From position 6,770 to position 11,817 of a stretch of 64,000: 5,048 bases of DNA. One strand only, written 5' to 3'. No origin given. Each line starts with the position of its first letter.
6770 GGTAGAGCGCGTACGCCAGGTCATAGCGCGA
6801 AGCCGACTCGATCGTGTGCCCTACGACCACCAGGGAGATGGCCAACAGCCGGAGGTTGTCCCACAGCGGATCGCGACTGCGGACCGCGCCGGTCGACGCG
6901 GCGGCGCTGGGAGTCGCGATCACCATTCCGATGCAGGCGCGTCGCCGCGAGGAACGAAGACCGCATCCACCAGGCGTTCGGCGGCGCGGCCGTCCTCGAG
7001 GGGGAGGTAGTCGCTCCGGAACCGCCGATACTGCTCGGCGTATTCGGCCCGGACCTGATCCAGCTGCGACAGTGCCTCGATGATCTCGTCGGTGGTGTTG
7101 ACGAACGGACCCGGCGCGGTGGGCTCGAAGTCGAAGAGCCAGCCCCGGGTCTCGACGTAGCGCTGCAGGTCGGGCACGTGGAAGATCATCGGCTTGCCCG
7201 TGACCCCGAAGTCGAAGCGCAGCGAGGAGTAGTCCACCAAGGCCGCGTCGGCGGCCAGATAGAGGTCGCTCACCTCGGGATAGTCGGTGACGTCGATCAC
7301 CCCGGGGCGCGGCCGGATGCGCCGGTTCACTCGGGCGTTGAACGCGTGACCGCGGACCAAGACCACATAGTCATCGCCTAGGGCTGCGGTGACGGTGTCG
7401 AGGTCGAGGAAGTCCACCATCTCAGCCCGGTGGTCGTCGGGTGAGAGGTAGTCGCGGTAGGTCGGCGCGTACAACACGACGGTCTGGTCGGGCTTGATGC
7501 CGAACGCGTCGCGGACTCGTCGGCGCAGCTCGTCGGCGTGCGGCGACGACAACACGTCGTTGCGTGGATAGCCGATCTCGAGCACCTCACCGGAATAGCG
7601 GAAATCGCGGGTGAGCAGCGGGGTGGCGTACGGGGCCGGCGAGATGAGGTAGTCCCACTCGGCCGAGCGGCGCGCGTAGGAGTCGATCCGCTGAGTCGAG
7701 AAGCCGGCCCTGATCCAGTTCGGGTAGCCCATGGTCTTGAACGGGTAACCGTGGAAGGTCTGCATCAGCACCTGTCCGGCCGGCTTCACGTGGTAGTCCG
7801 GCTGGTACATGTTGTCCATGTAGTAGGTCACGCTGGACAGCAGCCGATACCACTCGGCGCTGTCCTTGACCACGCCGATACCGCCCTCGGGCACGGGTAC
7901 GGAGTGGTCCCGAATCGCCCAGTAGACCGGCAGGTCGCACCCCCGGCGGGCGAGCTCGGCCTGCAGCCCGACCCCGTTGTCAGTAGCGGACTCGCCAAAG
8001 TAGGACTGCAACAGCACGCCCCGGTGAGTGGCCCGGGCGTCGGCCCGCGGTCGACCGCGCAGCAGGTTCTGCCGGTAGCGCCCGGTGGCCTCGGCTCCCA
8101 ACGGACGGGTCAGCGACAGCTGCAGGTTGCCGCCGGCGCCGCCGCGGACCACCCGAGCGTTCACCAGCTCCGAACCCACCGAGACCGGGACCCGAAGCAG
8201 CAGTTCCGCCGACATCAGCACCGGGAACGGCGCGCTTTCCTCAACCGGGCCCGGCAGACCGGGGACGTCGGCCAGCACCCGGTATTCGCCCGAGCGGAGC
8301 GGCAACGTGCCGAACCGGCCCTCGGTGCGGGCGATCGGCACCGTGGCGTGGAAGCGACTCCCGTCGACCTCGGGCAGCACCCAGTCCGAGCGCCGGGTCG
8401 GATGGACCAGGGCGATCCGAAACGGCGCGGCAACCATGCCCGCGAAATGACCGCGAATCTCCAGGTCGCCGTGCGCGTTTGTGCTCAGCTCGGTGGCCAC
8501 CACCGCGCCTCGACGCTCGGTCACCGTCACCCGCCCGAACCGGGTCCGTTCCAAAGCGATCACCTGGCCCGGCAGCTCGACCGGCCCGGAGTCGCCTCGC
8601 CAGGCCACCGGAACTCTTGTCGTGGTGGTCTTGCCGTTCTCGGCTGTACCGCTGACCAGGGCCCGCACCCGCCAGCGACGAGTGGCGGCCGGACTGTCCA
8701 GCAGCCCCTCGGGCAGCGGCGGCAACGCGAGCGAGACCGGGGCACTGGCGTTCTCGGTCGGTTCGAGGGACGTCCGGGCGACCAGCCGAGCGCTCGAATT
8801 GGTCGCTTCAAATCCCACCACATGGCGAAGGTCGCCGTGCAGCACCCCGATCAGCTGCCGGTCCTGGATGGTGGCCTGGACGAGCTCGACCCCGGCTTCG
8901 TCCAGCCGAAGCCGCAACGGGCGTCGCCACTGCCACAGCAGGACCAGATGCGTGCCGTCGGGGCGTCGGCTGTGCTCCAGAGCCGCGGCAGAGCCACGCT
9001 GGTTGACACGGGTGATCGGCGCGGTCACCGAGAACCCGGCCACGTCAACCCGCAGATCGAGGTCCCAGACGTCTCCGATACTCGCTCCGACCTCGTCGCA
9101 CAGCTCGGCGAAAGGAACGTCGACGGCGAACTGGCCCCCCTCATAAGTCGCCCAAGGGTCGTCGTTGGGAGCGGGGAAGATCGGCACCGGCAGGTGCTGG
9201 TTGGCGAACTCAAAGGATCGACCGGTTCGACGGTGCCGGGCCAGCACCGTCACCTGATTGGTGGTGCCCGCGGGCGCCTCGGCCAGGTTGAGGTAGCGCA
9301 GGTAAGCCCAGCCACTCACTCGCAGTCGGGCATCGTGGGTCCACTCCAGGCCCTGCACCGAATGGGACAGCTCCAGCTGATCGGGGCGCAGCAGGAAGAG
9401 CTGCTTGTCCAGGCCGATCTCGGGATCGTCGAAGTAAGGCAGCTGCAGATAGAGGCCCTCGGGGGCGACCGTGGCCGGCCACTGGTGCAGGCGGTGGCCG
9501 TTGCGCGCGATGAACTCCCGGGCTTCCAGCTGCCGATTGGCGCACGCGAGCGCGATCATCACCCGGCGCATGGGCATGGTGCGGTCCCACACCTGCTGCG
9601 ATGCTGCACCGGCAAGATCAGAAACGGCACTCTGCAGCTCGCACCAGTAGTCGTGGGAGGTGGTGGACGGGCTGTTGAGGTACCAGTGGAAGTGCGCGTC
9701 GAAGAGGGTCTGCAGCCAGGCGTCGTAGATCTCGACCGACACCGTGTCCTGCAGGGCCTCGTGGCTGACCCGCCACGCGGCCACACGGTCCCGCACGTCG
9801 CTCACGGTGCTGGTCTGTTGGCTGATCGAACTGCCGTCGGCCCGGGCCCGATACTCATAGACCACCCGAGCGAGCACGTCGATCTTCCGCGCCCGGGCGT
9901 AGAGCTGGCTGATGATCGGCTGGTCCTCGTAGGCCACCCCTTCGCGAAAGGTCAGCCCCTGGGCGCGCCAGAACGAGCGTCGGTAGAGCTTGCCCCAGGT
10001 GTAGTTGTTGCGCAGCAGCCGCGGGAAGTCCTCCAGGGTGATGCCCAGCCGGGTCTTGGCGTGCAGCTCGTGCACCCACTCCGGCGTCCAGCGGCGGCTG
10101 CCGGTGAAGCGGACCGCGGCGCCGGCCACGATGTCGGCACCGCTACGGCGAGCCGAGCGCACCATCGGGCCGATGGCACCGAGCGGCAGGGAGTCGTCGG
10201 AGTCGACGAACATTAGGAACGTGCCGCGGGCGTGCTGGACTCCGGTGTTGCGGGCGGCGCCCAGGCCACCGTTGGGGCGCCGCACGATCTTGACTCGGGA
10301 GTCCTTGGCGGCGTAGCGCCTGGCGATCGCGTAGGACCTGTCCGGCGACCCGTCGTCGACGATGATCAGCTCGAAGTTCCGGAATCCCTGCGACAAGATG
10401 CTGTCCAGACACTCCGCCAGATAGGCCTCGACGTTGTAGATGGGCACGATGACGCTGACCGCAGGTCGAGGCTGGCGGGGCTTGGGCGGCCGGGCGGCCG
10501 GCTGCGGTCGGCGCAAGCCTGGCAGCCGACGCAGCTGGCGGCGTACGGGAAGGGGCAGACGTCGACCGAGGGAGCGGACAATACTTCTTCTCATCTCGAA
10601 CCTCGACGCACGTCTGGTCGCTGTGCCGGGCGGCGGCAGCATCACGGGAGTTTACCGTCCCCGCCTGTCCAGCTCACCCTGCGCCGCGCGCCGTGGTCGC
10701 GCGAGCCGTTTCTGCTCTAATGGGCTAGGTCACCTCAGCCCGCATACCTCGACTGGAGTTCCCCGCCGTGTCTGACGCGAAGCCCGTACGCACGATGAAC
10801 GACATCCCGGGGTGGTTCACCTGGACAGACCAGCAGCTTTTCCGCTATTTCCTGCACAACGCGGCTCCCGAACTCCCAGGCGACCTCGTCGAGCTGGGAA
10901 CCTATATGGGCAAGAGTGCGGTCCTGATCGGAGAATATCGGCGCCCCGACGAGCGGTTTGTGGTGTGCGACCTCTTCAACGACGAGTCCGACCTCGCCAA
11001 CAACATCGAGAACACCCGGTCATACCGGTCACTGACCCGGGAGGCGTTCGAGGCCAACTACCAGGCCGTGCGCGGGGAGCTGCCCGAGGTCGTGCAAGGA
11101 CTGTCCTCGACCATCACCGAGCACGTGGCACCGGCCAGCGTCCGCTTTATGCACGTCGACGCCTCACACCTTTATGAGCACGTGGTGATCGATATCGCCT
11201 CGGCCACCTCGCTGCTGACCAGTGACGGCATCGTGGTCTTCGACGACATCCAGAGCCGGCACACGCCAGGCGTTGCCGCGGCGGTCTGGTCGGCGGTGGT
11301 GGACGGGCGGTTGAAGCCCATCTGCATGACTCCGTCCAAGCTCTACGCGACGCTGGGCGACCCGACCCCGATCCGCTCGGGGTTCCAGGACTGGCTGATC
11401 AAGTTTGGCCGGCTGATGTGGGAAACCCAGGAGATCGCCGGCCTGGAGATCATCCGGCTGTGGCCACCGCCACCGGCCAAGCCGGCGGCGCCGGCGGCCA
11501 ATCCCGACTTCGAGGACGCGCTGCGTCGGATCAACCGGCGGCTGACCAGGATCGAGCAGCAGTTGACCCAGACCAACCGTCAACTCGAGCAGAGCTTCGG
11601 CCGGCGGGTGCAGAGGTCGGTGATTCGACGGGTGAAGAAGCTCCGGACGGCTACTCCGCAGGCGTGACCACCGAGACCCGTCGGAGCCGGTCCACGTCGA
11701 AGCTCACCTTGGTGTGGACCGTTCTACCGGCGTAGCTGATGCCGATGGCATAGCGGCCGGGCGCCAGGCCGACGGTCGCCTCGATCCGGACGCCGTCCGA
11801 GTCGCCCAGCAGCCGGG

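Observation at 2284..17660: Candidate methyl-capped, O-acylated ribitol-phosphate surface polymer system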

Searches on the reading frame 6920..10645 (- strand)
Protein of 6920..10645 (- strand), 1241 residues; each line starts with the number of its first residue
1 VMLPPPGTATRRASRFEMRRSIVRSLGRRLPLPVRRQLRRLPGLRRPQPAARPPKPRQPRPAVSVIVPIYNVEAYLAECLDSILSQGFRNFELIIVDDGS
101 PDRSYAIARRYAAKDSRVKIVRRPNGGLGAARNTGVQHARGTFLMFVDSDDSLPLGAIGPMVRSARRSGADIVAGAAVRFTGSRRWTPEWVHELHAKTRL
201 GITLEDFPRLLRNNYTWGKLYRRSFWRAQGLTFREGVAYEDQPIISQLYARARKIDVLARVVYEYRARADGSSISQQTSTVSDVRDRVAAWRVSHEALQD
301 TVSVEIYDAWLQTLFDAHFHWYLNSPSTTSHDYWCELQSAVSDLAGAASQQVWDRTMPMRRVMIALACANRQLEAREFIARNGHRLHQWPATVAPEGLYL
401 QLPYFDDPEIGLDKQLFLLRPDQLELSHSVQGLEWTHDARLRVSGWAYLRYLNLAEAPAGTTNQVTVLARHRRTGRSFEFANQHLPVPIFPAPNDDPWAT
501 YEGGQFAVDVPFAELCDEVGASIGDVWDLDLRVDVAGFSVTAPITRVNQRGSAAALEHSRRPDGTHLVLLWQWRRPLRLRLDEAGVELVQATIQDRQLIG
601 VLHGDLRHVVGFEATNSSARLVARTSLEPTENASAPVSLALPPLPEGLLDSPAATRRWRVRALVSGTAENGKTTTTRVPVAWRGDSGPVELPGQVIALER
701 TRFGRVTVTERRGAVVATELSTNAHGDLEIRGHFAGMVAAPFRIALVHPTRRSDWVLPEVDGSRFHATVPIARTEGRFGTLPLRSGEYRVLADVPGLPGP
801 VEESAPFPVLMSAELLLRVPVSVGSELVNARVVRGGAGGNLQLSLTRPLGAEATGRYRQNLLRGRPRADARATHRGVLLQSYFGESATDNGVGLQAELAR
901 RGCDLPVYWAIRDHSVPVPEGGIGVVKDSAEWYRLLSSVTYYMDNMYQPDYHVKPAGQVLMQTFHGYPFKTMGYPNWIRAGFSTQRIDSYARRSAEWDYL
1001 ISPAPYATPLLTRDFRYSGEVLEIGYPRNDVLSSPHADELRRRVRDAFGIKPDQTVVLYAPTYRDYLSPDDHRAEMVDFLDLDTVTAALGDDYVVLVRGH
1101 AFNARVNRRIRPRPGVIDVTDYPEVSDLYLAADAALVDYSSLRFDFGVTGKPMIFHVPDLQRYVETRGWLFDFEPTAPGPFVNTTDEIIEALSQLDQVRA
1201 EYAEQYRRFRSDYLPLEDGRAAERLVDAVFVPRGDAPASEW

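Call 3: search_protein_families(library=pfam, proteins=[window:6920-10645:-], max_evalue=0.01)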
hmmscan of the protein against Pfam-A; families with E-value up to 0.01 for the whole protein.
window:6920-10645:- (1241 aa): 5 families
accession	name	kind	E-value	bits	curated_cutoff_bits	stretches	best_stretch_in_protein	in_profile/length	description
PF04464.20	Glyphos_transf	-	7.9e-84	282.2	22.1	1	876-1230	15-366/367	CDP-Glycerol:Poly(glycerophosphate) glycerophosphotransferase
PF00535.33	Glycos_transf_2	-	3.4e-39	134.9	23.3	1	64-188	1-126/168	Glycosyl transferase family 2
PF13641.12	Glyco_tranf_2_3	-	2.4e-10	41.3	27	1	61-257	1-201/230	Glycosyltransferase like family 2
PF10111.15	Glyco_tranf_2_2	-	3.8e-08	33.6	27.3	1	64-152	1-93/276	Glycosyltransferase like family 2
PF13704.12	Glyco_tranf_2_4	-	0.008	17.1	27.5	0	71-151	2-82/98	Glycosyl transferase family 2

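Call 8: search_protein_families(library=ncbifam, proteins=[window:6920-10645:-], max_evalue=0.001)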
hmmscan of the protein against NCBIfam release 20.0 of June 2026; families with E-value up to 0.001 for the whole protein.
window:6920-10645:- (1241 aa): 27 families (the best 25 are shown)
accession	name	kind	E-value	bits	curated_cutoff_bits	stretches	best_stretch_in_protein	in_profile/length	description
NF041712.1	techglyph_taseTarF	equivalog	1.1e-57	195.9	550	1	876-1230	28-387/388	teichoic acid glycerol-phosphate transferase TarF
NF007482.0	PRK10073.1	equivalog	1.1e-31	110.1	423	1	60-279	5-227/334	glycosyltransferase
NF041713.1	Tar_polymTarL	equivalog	1.4e-25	89.9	1000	1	950-1230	284-560/562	teichoic acid ribitol-phosphate polymerase TarL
NF047683.1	TeichurnBiosyTuaG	equivalog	1.6e-22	80.4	400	1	59-152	4-98/252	teichuronic acid biosynthesis protein TuaG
NF053739.1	GlytfEpsEBac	equivalog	5.7e-18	64.8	450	1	61-151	1-93/265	glycosyltransferase EpsE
NF041875.1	EPS_EpsD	equivalog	6e-17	62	370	1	63-192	1-130/325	exopolysaccharide biosynthesis glycosyltransferase EpsD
NF050050.1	ProtGlycPglI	equivalog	7.6e-17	61.6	500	1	61-175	2-118/306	GalNAc(5)-diNAcBac-PP-undecaprenol beta-1,3-glucosyltransferase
TIGR03937.1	PgaC_IcaA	equivalog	1e-16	60.9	422.3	1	54-165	38-150/407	poly-beta-1,6-N-acetyl-D-glucosamine synthase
TIGR03965.1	mycofact_glyco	equivalog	1.9e-16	60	280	1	56-180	69-194/467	mycofactocin biosynthesis glycosyltransferase MftF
TIGR04283.1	glyco_like_mftF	equivalog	4.7e-15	55.8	182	1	63-270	1-190/221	TIGR04283 family arsenosugar biosynthesis glycosyltransferase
NF038299.1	EPS_HpsN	equivalog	1.5e-12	47.1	425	1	61-164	1-105/317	hormogonium polysaccharide biosynthesis glycosyltransferase HpsN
NF041394.1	GtaseAglG_Halo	equivalog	1.5e-11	44.1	440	1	63-164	3-106/304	glucosyl-dolichyl phosphate glucuronosyltransferase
TIGR03111.1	glyc2_xrt_Gpos1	hypoth_equivalog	1.5e-11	43.8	363.95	1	59-164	47-155/439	TIGR03111 family XrtG-associated glycosyltransferase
NF047588.1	GlcsyltransPgfSStrep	equivalog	8.4e-11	41.6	500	1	63-179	3-123/308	glycosyltransferase PgfS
TIGR04242.1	nodulat_NodC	equivalog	1.3e-10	40.8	550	1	55-164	42-155/395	chitooligosaccharide synthase NodC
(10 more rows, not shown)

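Call 14: find_homologous_proteins(query=window:6920-10645:-, region=1-1241)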
Query window:6920-10645:-, residues 1-1241 (1241 aa): 436 proteins with E <= 0.001 among 8000 candidates; the best 120 are listed.
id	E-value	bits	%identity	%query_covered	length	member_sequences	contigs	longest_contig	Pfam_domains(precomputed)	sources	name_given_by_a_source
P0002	0.0e+0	2703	100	95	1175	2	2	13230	PF10111.15,PF13641.13,PF04464.21,PF00535.33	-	-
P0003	0.0e+0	2183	78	99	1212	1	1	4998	PF10111.15,PF13641.13,PF04464.21,PF00535.33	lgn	-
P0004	0.0e+0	1255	52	97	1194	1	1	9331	PF10111.15,PF13641.13,PF04464.21,PF00535.33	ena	-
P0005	0.0e+0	1234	51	95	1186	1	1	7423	PF10111.15,PF13641.13,PF04464.21,PF00535.33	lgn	-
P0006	0.0e+0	1232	50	95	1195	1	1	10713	PF10111.15,PF13641.13,PF04464.21,PF00535.33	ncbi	ncbi:MAG: bifunctional glycosyltransferase/CDP-glycerol:glycerophosphate glycerophosphotransferase [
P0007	0.0e+0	1230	51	95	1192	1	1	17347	PF10111.15,PF13506.14,PF13641.13,PF04464.21,PF00535.33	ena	-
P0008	0.0e+0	1227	50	99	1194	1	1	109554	PF10111.15,PF13641.13,PF04464.21,PF00535.33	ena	-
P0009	0.0e+0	1225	51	95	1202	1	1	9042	PF10111.15,PF13641.13,PF04464.21,PF00535.33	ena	-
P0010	0.0e+0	1225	52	95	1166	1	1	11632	PF10111.15,PF13641.13,PF04464.21,PF00535.33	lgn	-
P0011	0.0e+0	1225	51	95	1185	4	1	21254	PF10111.15,PF13641.13,PF04464.21,PF00535.33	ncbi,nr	ncbi:MAG: glycosyltransferase [Nocardioides sp.]|nr:glycosyltransferase [Nocardioides sp.]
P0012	0.0e+0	1224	51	95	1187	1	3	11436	PF10111.15,PF13641.13,PF04464.21,PF00535.33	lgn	-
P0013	0.0e+0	1224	51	95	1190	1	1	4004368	PF10111.15,PF13641.13,PF04464.21,PF00535.33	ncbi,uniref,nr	ncbi:CDP-glycerol glycerophosphotransferase family protein [Nocardioides sp. KIGAM211]|uniref:CDP-gl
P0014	0.0e+0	1224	51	97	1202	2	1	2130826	PF10111.15,PF13641.13,PF04464.21,PF00535.33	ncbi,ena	-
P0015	0.0e+0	1220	51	95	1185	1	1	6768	PF10111.15,PF13641.13,PF04464.21,PF00535.33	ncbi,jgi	jgi:CDP-glycerol glycerophosphotransferase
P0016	0.0e+0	1220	51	95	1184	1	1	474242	PF10111.15,PF13641.13,PF04464.21,PF00535.33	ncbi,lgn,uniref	ncbi:bifunctional glycosyltransferase/CDP-glycerol:glycerophosphate glycerophosphotransferase [Nocar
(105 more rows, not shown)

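Call 17: find_related_loci(query=A1, collection=genome_contigs, flank=10000)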
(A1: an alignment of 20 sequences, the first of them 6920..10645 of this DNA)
Query A1 (1241 aa) in genome_contigs; peptide patterns used: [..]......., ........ (x = any residue, [..] = any of these).
600 stretches matched a pattern (row limit reached: there are more); 582 encode a relative of the query (tblastn E <= 1e-3); the best 80 are kept; 80 distinct loci.
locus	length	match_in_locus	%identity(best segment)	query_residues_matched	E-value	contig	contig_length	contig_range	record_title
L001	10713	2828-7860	50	52-1236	0e+0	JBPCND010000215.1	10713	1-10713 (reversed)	MAG: Nocardioides sp. isolate TH_ant_mag_121 S1Ck127_2909409_flag_1_multi_5.1882_len_10713, whole genome shotgun sequenc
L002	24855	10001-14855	51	37-1236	0e+0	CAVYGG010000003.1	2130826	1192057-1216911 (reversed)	MAG: uncultured Actinomycetota bacterium isolate MFD00392.bin.2.7 genome assembly, contig: contig_5905, whole genome sho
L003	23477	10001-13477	51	61-1236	0e+0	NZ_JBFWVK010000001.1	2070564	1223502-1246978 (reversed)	MAG: Nocardioides sp. isolate CA_2019_TPBF_92 NODE_4_length_2070564_cov_66.218178_TPBF, whole genome shotgun sequence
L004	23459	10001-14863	49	52-1236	0e+0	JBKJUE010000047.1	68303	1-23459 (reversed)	MAG: Nocardioides sp. isolate ant_bin.65 S1Ck117_2379661_flag_0_multi_31.9955_len_68303, whole genome shotgun sequence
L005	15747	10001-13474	51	61-1237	0e+0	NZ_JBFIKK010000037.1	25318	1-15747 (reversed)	MAG: Nocardioides sp. isolate Mix_sand12.2021.10.D.3 k141_1771072_length_25318_cov_14.9844, whole genome shotgun sequenc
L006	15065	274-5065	50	52-1236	0e+0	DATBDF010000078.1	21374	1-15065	MAG TPA_asm: Nocardioides sp. isolate SMAG_U5804 k141_1019794, whole genome shotgun sequence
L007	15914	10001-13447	50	63-1236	0e+0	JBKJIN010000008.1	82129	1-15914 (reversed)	MAG: Marmoricola sp. isolate ant_bin.163 S1Ck117_2369086_flag_1_multi_52.0396_len_82129, whole genome shotgun sequence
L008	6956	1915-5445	48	60-1236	0e+0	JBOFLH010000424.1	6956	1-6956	MAG: Nocardioides sp. isolate WFFMC_MAG_345 k139_83958_flag=0_multi=5.9853_len=6956, whole genome shotgun sequence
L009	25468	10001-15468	50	61-1236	0e+0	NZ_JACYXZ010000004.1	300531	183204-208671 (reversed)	Nocardioides donggukensis strain MJB4 contig4, whole genome shotgun sequence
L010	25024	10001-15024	48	33-1239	0e+0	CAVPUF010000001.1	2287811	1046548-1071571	MAG: uncultured Actinomycetota bacterium isolate MFD10113.bin.1.29 genome assembly, contig: contig_11077, whole genome s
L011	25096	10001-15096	49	61-1238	0e+0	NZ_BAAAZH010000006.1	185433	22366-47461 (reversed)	Nocardioides fonticola strain JCM 16703 sequence06, whole genome shotgun sequence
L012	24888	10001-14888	50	60-1236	0e+0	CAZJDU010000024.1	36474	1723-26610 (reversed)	MAG TPA_asm: uncultured Nocardioides sp. isolate SRP321284_co1_160 genome assembly, contig: NODE_1290_length_36474_cov_5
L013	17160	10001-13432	49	60-1235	0e+0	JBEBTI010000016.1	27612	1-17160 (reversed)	MAG: Nocardioides daejeonensis isolate T2.bin.175 NODE_5487_length_27612_cov_9.128751, whole genome shotgun sequence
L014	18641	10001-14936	49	61-1237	0e+0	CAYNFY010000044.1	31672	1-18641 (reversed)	MAG TPA_asm: uncultured Nocardioides sp. isolate SRP193066_co1_211 genome assembly, contig: NODE_1574_length_31672_cov_7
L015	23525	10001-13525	46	5-1235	0e+0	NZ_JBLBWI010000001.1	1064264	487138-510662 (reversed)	Nocardioides sp. Bht2 NODE_1_length_1064264_cov_448.065025, whole genome shotgun sequence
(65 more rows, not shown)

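Call 29: find_encoding_contigs(protein=P0013, flank=10000, max_places=2)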
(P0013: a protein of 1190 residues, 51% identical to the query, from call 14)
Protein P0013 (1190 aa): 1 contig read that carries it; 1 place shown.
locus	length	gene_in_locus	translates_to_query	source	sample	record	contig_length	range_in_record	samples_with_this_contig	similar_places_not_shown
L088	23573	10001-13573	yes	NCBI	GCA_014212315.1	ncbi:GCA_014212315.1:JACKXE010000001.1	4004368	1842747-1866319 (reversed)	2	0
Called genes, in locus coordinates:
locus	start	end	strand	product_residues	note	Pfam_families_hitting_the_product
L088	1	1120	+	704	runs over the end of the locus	PF06480:FtsH_ext, PF00004:AAA, PF17862:AAA_lid_3, PF01434:Peptidase_M41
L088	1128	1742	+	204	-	PF01227:GTP_cyclohydroI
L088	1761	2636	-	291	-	-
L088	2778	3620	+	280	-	PF00809:Pterin_bind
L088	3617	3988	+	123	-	PF02152:FolB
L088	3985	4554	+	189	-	PF01288:HPPK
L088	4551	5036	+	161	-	PF11377:DUF3180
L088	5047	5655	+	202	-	-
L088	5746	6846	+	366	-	PF13673:Acetyltransf_10 (faint), PF00583:Acetyltransf_1, PF13508:Acetyltransf_7 (weak)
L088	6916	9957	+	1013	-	PF04464:Glyphos_transf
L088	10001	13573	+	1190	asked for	PF13641:Glyco_tranf_2_3, PF00535:Glycos_transf_2, PF10111:Glyco_tranf_2_2, PF04464:Glyphos_transf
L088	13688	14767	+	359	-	PF13469:Sulfotransfer_3 (weak)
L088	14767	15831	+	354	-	PF13469:Sulfotransfer_3 (weak)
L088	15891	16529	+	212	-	PF03567:Sulfotransfer_2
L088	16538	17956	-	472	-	PF01128:IspD, PF12804:NTP_transf_3, PF00106:adh_short, PF13561:adh_short_C2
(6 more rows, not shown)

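Call 32: search_solved_structures(query=window:6920-10645:-, max_evalue=0.001)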
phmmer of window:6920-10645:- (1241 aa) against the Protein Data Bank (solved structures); distinct sequences matched with E-value up to 0.001: 32.
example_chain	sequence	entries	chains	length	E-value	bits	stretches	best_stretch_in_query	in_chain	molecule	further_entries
3l7i_A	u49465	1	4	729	4.5e-62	213.3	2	876-1229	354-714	Teichoic acid biosynthesis protein F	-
3l7j_A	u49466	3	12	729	3.8e-61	210.2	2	876-1229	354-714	Teichoic acid biosynthesis protein F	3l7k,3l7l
3l7m_A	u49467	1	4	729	6.8e-61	209.4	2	876-1229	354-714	Teichoic acid biosynthesis protein F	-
5hea_A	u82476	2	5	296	5.8e-30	106.9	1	62-289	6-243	Putative glycosyltransferase (GalT1)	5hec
8va1_A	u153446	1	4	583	6.2e-26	93.6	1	942-1238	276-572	Teichoic acid ribitol-phosphate polymerase TarL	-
8qoy_A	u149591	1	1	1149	3.9e-24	87.6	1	875-1229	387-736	TagF-like capsule polymerase Cps3D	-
2z87_A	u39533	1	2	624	1.7e-22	82.2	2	59-158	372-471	Chondroitin synthase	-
2z86_A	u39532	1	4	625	1.7e-22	82.2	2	59-158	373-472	Chondroitin synthase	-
3bcv_A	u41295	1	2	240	8e-22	80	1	61-183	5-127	Putative glycosyltransferase protein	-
5tze_C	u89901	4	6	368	1.8e-18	68.9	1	63-286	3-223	Glycosyl transferase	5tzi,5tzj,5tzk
5tz8_A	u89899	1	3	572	5.6e-18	67.2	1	64-286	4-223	Glycosyl transferase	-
8vh7_A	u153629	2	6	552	2.2e-13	52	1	58-152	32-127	Heparosan synthase B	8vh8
8viw_A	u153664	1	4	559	2.2e-13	52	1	58-152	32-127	Heparosan synthase B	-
6p61_A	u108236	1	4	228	6.6e-13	50.4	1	59-153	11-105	Glycosyltransferase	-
9omm_A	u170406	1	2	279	1.3e-12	49.5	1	61-178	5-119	Glycosyltransferase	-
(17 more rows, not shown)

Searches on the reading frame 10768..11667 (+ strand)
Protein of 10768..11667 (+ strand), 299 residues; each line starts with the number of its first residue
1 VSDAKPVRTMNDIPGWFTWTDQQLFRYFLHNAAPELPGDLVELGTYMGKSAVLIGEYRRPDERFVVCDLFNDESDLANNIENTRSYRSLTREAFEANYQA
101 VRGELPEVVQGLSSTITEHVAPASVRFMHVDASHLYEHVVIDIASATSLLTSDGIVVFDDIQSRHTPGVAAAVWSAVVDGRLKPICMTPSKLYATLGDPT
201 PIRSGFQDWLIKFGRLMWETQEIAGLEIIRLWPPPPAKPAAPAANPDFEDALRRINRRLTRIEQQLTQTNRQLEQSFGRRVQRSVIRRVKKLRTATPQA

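Call 3: search_protein_families(library=pfam, proteins=[window:10768-11667:+], max_evalue=0.01)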
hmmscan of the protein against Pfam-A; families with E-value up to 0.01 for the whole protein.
window:10768-11667:+ (299 aa): 2 families
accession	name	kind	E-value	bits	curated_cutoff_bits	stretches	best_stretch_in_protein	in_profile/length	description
PF13578.12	Methyltransf_24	-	1.3e-14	55.4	26.3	1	41-161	1-105/105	Methyltransferase domain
PF06013.18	WXG100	-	0.0033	18.1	27.3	0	247-275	48-76/86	Proteins of 100 residues with WXG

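Call 8: search_protein_families(library=ncbifam, proteins=[window:10768-11667:+], max_evalue=0.001)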
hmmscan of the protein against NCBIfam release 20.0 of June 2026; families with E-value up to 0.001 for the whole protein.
window:10768-11667:+ (299 aa): 0 families

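Call 75: search_solved_structures(query=window:10768-11667:+, max_evalue=0.01)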
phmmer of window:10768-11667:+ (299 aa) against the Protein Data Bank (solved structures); distinct sequences matched with E-value up to 0.01: 0.
